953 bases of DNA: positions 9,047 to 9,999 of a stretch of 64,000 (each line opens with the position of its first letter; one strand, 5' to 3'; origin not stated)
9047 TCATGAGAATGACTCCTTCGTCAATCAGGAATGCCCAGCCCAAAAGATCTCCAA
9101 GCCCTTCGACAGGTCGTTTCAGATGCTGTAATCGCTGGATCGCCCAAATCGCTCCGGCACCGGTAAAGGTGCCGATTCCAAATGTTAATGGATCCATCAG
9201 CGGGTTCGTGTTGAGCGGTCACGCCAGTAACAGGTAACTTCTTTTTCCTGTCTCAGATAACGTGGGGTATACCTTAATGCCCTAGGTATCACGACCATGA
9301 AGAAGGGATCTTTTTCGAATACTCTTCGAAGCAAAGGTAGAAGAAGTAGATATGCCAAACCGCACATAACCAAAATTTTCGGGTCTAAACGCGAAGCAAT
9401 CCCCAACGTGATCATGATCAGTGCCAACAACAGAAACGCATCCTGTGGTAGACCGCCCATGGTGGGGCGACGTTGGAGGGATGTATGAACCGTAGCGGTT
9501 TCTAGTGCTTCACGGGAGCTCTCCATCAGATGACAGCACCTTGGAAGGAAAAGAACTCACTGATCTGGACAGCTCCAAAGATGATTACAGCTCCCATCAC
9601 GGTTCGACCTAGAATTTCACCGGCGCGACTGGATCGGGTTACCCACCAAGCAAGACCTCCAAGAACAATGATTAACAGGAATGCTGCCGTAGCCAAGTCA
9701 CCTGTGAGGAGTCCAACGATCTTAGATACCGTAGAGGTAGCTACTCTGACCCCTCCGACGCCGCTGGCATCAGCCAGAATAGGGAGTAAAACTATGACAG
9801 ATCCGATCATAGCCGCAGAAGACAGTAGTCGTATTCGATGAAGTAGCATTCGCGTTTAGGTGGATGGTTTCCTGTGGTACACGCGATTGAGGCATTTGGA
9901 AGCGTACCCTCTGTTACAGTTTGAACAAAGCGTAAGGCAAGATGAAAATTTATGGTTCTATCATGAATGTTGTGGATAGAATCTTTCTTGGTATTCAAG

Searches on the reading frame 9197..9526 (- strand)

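Call 10: search_protein_families(library=pfam, proteins=[window:9197-9526:-], max_evalue=0.01)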
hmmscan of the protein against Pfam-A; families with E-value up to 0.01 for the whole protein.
window:9197-9526:- (109 aa): 1 family
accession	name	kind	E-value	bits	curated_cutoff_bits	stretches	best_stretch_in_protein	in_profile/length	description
PF05101.18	VirB3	-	0.00023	21.9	23.9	1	10-89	2-76/84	Type IV secretory pathway, VirB3-like protein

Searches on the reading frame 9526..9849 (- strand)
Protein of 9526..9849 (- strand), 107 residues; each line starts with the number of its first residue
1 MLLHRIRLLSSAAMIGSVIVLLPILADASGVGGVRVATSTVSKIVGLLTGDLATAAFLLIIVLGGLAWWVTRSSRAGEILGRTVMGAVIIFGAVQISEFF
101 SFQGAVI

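Call 10: search_protein_families(library=pfam, proteins=[window:9526-9849:-], max_evalue=0.01)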
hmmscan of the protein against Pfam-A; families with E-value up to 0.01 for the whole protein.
window:9526-9849:- (107 aa): 1 family
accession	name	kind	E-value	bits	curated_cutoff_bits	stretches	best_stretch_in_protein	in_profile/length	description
PF04956.18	TrbC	-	3e-10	40.6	27.9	1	7-98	11-96/98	TrbC/VIRB2 pilin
